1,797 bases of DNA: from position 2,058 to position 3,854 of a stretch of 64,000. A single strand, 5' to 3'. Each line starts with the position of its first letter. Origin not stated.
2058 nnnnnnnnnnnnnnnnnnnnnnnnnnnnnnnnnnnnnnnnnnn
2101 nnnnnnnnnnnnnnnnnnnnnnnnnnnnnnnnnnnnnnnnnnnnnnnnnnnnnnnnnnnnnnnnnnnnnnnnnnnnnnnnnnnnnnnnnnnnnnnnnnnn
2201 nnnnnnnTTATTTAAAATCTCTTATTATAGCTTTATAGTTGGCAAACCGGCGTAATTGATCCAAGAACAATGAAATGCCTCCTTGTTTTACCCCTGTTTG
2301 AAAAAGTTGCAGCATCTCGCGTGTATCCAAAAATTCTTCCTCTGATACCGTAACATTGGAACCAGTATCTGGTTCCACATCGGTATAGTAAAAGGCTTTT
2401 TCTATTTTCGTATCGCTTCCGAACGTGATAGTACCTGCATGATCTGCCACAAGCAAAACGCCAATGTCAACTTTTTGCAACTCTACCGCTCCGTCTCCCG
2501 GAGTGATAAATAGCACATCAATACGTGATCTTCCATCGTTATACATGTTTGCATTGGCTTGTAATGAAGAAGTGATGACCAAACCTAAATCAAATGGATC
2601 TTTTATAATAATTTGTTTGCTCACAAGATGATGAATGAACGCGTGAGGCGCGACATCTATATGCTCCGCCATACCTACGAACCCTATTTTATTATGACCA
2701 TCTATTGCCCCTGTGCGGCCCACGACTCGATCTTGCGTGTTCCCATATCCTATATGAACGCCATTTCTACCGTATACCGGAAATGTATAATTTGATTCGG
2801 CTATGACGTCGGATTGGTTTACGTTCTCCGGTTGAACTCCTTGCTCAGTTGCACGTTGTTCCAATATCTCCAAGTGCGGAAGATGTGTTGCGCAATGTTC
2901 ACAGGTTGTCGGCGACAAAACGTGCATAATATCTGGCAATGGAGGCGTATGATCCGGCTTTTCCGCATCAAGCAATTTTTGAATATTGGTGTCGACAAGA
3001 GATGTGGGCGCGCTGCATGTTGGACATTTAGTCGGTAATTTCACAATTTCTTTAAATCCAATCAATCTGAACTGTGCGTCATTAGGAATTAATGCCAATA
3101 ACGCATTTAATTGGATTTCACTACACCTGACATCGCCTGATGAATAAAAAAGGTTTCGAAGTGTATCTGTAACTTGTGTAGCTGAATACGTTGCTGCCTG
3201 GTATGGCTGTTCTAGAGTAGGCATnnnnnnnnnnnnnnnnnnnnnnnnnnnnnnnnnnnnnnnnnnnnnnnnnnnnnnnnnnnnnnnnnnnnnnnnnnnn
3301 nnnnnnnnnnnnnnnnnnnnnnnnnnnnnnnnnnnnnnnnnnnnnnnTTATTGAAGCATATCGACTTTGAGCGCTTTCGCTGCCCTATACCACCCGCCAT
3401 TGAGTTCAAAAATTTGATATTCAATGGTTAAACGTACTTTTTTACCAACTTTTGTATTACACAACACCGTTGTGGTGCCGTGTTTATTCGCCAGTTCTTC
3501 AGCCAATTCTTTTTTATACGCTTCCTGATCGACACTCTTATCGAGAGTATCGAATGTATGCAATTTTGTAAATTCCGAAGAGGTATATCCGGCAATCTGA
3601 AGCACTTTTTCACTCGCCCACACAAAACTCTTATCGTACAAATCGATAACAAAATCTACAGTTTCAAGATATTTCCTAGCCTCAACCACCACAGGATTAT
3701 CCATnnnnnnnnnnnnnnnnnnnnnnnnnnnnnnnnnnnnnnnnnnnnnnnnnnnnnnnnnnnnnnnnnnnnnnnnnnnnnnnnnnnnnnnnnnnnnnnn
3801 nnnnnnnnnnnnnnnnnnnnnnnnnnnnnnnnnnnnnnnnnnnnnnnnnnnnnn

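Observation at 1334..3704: tRNA-Glu-adjacent mini-island with unrecognised proteins, including a zinc-ribbon protein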

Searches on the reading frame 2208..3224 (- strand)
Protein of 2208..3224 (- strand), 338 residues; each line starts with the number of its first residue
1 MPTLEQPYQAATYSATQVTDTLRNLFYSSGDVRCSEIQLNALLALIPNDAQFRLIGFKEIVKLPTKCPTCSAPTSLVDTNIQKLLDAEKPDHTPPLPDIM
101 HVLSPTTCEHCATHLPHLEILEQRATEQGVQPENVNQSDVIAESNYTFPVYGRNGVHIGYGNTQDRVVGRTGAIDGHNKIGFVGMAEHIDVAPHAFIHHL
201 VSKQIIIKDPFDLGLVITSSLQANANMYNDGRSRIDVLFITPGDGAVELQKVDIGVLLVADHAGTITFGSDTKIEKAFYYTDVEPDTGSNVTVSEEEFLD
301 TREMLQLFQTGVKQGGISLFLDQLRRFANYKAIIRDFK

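Call 6: search_protein_families(library=pfam, proteins=[window:2208-3224:-], max_evalue=0.1)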
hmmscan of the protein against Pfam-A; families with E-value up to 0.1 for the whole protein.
window:2208-3224:- (338 aa): 1 family
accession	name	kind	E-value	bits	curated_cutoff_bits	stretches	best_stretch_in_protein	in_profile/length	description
PF03367.19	Zn_ribbon_ZPR1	-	0.061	13.2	23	0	59-74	1-16/56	ZPR1 zinc-finger domain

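Call 7: search_protein_families(library=padloc, proteins=[window:2208-3224:-], max_evalue=1)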
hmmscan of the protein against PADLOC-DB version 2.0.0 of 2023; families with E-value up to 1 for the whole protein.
window:2208-3224:- (338 aa): 0 families

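Call 8: search_protein_families(library=phrogs, proteins=[window:2208-3224:-], max_evalue=1)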
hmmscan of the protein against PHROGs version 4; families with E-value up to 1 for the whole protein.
window:2208-3224:- (338 aa): 0 families

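Call 9: search_protein_families(library=ncbifam, proteins=[window:2208-3224:-], max_evalue=1)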
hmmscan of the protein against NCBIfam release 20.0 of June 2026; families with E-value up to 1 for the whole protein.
window:2208-3224:- (338 aa): 1 family
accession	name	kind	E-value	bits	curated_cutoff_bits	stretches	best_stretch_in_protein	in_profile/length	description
NF041023.1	PP0621_fam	subfamily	0.17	12.2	45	1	107-123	44-60/71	PP0621 family protein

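Call 10: find_homologous_proteins(query=window:2208-3224:-)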
Query window:2208-3224:- (338 aa): 1 proteins with E <= 0.001 among 3687 candidates.
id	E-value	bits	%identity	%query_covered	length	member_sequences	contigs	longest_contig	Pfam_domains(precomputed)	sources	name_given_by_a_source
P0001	5.3e-226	767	100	100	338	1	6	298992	-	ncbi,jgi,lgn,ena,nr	ncbi:MAG TPA: hypothetical protein VMR81_07395 [Patescibacteria group bacterium]|nr:hypothetical pro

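Call 14: list_cluster_members(proteins=[P0001, P0002])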
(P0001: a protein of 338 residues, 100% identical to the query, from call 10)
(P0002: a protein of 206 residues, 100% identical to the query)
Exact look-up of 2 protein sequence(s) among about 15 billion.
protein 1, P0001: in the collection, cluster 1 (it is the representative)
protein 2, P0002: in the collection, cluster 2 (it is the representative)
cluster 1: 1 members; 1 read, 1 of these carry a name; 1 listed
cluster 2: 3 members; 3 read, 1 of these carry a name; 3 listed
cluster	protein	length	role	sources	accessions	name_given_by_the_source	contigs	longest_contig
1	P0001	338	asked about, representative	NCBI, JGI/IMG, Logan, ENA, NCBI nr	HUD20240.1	MAG TPA: hypothetical protein VMR81_07395 [Patescibacteria group bacterium] | hypothetical protein [Patescibacteria group bacterium]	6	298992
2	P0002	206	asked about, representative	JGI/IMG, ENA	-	-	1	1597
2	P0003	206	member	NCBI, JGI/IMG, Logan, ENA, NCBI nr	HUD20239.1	MAG TPA: hypothetical protein VMR81_07390 [Patescibacteria group bacterium] | hypothetical protein [Patescibacteria group bacterium]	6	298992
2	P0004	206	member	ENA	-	-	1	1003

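Call 16: find_encoding_contigs(protein=P0001, flank=10000, max_places=10)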
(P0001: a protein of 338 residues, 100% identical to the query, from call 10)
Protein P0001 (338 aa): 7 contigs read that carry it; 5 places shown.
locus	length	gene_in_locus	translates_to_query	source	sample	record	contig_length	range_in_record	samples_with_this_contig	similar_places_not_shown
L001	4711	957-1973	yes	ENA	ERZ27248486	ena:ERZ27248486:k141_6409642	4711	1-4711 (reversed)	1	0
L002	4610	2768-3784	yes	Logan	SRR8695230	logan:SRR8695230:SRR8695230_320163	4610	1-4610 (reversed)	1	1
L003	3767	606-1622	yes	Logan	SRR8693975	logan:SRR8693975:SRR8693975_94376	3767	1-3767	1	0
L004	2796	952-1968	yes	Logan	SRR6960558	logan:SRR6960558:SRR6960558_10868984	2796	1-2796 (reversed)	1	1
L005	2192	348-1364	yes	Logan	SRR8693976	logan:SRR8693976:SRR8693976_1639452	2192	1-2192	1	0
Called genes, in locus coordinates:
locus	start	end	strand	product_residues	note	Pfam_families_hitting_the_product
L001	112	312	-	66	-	PF00313:CSD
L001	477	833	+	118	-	-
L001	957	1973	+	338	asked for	-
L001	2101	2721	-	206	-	-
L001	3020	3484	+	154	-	PF03449:GreA_GreB_N, PF01272:GreA_GreB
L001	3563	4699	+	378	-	PF01921:tRNA-synt_1f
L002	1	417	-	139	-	?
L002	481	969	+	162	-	PF00583:Acetyltransf_1, PF13508:Acetyltransf_7, PF13673:Acetyltransf_10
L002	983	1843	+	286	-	-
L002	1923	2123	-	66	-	PF00313:CSD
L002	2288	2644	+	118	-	-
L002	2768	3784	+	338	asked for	-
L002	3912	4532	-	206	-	-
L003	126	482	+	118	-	-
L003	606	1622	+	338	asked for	-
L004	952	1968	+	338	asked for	-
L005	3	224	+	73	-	?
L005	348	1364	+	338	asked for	-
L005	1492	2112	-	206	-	-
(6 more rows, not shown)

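Call 18: search_protein_representatives(protein=window:2208-3224:-)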
Query: 338 residues. Proteins with E-value up to 0.001 (for the whole library): 3; up to 1e-10: 2; up to 1e-30: 2. The best 3 are listed.
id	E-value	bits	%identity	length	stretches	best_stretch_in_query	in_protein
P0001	1.7e-226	766.8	100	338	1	1-338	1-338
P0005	2.4e-85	302.9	44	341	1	8-336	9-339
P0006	5.0e-04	35.7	29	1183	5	127-184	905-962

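Call 20: find_encoding_contigs(protein=P0005, flank=10000, max_places=10)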
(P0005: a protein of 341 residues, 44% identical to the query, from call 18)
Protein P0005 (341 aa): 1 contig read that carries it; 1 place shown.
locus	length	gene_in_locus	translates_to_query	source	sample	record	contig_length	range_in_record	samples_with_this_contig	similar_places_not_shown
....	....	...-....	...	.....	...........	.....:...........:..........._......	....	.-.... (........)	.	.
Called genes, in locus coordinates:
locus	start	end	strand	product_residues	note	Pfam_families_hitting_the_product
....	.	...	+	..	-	?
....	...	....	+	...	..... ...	-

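Call 24: predict_structure(protein=window:2208-3224:-)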
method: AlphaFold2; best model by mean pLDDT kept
length: 338 residues; sequences in the alignment: 1
mean_pLDDT: 39.6   pTM: 0.35
mean pLDDT of the five models: 39.6, 30.6, 28.7, 27.8, 27.3
residues with pLDDT >= 90: 0; 70-90: 11; 50-70: 53; < 50: 274
segments of 3 or more residues with pLDDT < 50: 1-21, 24-202, 208-210, 212-223, 281-338
pLDDT, mean of each block of 10 residues (from residue 1): 31 44 46 39 37 32 33 36 38 32 26 25 26 26 23 26 28 27 35 40 47 45 51 59 63 67 63 66 44 41 43 38 41 26
secondary structure, 60 per line:
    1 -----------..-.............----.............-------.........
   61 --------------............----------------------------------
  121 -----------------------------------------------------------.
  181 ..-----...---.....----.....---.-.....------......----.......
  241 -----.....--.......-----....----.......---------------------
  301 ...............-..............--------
elements in order: H15-27 H32-44 H54-60 H75-86 E180-182 E188-190 E194-198 E203-207 E213-217 E224-229 E234-240 E246-250 E253-259 E265-268 E273-279 H301-315 H317-330

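Call 37: find_related_loci(query=A2, collection=metagenome_contigs, flank=10000)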
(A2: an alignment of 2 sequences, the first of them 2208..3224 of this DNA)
Query A2 (338 aa) in metagenome_contigs; peptide patterns used: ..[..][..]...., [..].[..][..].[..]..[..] (x = any residue, [..] = any of these).
497 stretches matched a pattern, but none encodes a relative of the query by tblastn (E <= 1e-3).

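Call 38: find_related_loci(query=A2, collection=viral_contigs, flank=10000)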
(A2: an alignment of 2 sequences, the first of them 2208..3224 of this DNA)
Query A2 (338 aa) in viral_contigs; peptide patterns used: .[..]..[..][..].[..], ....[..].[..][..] (x = any residue, [..] = any of these).
61 stretches matched a pattern, but none encodes a relative of the query by tblastn (E <= 1e-3).

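Call 40: search_solved_structures(query=A2, max_evalue=10, show_alignments=3)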
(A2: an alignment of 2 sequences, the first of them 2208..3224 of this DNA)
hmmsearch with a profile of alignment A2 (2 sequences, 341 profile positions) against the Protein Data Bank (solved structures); distinct sequences matched with E-value up to 10: 1.
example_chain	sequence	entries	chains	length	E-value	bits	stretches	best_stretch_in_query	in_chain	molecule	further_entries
6jsa_A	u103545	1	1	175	0.8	11.8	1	160-237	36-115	Hypothetical membrane protein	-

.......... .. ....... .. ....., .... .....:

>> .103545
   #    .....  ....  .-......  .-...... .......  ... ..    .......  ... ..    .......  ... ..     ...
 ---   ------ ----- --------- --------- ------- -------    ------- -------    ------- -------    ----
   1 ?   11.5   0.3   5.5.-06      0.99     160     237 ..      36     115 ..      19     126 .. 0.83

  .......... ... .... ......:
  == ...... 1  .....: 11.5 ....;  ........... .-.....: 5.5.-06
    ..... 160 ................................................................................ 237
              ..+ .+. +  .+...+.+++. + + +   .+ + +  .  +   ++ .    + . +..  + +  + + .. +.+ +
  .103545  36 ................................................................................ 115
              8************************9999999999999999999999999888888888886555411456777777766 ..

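Call 42: find_homologous_proteins(query=A2, max_evalue=0.01)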
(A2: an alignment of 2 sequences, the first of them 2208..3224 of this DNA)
Query A2 (2 sequences) (338 aa, profile of the alignment): 3 proteins with E <= 0.01 among 8000 candidates.
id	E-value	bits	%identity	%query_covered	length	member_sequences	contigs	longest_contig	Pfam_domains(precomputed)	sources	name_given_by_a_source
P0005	7.0e-202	688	43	100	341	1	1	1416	-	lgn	-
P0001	1.7e-200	683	100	100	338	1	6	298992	-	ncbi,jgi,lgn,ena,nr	ncbi:MAG TPA: hypothetical protein VMR81_07395 [Patescibacteria group bacterium]|nr:hypothetical pro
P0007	2.2e-113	397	45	97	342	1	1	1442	-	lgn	-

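Call 43: find_encoding_contigs(protein=P0007, flank=10000)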
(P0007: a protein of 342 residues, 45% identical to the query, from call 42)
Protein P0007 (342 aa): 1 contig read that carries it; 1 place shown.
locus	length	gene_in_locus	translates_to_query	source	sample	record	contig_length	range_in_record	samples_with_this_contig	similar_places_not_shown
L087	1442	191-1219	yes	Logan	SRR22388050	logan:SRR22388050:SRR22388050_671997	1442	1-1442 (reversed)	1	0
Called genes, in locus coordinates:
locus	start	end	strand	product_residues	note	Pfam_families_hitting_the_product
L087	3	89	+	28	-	?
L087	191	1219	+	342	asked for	-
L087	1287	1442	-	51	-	?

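Call 55: predict_structure(alignment_id=A4)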
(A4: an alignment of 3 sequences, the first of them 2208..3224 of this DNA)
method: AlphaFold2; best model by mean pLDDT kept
length: 338 residues; sequences in the alignment: 3
mean_pLDDT: 40.5   pTM: 0.33
mean pLDDT of the five models: 40.5, 39.3, 36.8, 35.2, 34.5
residues with pLDDT >= 90: 0; 70-90: 5; 50-70: 83; < 50: 250
segments of 3 or more residues with pLDDT < 50: 1-20, 23-40, 45-59, 77-105, 117-190, 203-231, 281-338
pLDDT, mean of each block of 10 residues (from residue 1): 30 44 44 42 47 45 64 56 43 31 52 52 25 22 23 26 32 41 42 50 43 21 27 55 55 57 57 57 40 30 34 31 35 24
secondary structure, 60 per line:
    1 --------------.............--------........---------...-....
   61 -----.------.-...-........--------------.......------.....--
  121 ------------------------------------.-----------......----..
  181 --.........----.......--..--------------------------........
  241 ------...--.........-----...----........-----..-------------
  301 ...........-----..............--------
elements in order: H15-27 H36-43 E53-55 H57-60 H79-86 E101-107 E114-118 E169-174 E183-191 E196-202 E233-240 E247-249 E252-260 E266-268 E273-280 H301-311 H317-330

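Call 64: search_protein_families(library=pfam, alignment_id=A4, max_evalue=10)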
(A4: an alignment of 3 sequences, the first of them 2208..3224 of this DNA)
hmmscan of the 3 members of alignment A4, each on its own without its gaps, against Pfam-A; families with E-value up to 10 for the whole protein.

A. member 1, window:2208-3224:- (338 aa): 3 families
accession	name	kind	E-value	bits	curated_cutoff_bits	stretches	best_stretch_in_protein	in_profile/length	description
PF03367.19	Zn_ribbon_ZPR1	-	0.061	13.2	23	1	59-74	1-16/56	ZPR1 zinc-finger domain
PF21349.2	RUBY_RBDX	-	0.19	11.6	26.5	1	62-74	14-26/30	Rubrerythrin, rubredoxin-like domain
PF22795.1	DUF4796_N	-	2.2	8.6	27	0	62-72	17-27/29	DUF4796 N-terminal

B. families by the number of members that match (of 3 scanned): 7 families
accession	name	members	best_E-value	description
PF22795.1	DUF4796_N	2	2.1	DUF4796 N-terminal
PF03367.19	Zn_ribbon_ZPR1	1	0.061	ZPR1 zinc-finger domain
PF00132.30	Hexapep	1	0.11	Bacterial transferase hexapeptide (six repeats)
PF21344.3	Zn_ribbon_LysW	1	0.13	Alpha-aminoadipate carrier protein LysW-like, globular domain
PF21349.2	RUBY_RBDX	1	0.19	Rubrerythrin, rubredoxin-like domain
PF24460.1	DUF7575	1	0.36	Domain of unknown function (DUF7575)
PF13248.11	Zn_ribbon_3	1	2.9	zinc-ribbon domain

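Call 82: search_dna_similar(query=window:2208-3224:-, collection=phages, mode=protein, max_evalue=0.01)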
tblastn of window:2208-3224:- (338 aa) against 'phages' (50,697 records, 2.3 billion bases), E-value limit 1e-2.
No match.

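Call 85: search_dna_similar(query=window:2208-3224:-, collection=plasmids, mode=protein, max_evalue=0.01)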
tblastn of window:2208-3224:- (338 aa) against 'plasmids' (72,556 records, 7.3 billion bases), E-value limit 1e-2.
No match.

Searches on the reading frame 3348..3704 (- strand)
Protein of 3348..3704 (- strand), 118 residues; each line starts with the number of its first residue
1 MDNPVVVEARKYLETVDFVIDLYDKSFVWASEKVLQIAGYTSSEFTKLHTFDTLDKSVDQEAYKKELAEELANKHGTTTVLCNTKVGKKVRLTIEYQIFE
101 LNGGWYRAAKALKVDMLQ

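Call 6: search_protein_families(library=pfam, proteins=[window:3348-3704:-], max_evalue=0.1)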
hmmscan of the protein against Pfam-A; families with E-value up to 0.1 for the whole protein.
window:3348-3704:- (118 aa): 3 families
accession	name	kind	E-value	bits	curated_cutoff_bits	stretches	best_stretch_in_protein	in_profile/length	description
PF08447.18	PAS_3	-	0.0089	16.7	25.6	1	28-75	2-50/89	PAS fold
PF13426.13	PAS_9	-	0.0093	16.7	27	1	19-89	5-74/103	PAS domain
PF08670.17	MEKHLA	-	0.087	13.2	23.7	0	24-92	48-116/143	MEKHLA domain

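Call 7: search_protein_families(library=padloc, proteins=[window:3348-3704:-], max_evalue=1)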
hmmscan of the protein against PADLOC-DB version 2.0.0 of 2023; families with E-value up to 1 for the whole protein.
window:3348-3704:- (118 aa): 0 families

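Call 8: search_protein_families(library=phrogs, proteins=[window:3348-3704:-], max_evalue=1)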
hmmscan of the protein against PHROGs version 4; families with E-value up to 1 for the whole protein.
window:3348-3704:- (118 aa): 4 families
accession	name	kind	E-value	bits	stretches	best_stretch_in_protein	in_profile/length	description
phrog_7670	-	unknown function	0.04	15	1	61-75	8-22/46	-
phrog_38018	-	unknown function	0.1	13.6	1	76-91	31-46/47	-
phrog_38610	-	unknown function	0.13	13.8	0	8-48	72-115/119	-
phrog_35570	-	unknown function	0.15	13.5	1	28-42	36-50/62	-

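Call 9: search_protein_families(library=ncbifam, proteins=[window:3348-3704:-], max_evalue=1)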
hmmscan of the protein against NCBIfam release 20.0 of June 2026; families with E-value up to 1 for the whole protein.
window:3348-3704:- (118 aa): 1 family
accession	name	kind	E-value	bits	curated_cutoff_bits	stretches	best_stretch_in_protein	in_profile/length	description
TIGR00229.1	sensory_box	domain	0.013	15.6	22.9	1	19-94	20-95/126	PAS domain S-box protein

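Call 81: search_solved_structures(query=A6, max_evalue=1, show_alignments=0)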
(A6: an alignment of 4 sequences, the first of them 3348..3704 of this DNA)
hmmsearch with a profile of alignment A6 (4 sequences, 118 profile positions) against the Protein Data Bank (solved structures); distinct sequences matched with E-value up to 1: 16.
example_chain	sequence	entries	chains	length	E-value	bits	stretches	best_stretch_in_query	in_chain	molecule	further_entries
7n97_A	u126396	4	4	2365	0.11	15.6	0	61-107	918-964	Toxin B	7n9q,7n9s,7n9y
7n95_A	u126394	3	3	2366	0.11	15.6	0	61-107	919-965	Toxin B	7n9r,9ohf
8y9b_B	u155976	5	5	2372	0.11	15.6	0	61-107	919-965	Toxin B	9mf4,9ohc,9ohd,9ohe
8qen_A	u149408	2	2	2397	0.11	15.5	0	61-107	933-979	Toxin B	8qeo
6oq5_A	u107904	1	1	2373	0.12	15.5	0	61-107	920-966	Toxin B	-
6ar6_A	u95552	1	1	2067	0.27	14.3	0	61-107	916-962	Toxin B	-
9cm5_A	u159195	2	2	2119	0.28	14.3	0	61-107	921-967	Toxin B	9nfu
8so8_A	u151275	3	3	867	0.49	13.5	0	57-89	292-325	RNA polymerase-associated protein RapA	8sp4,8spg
4ees_A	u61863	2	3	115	0.55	13.3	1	22-90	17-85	Phototropin-2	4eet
7aby_A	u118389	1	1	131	0.55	13.3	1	17-90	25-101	Phototropin-2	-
6bog_A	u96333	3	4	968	0.57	13.3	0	57-89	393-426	RNA polymerase-associated protein RapA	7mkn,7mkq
4s20_K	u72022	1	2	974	0.57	13.3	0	57-89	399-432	RNA polymerase-associated protein RapA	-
7m8e_F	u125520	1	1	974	0.57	13.3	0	57-89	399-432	RNA polymerase-associated protein RapA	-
4nxb_A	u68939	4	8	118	0.71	13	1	22-90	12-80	Phototropin-2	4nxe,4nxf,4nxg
2v1a_A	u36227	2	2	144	0.94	12.6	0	22-91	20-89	NPH1-1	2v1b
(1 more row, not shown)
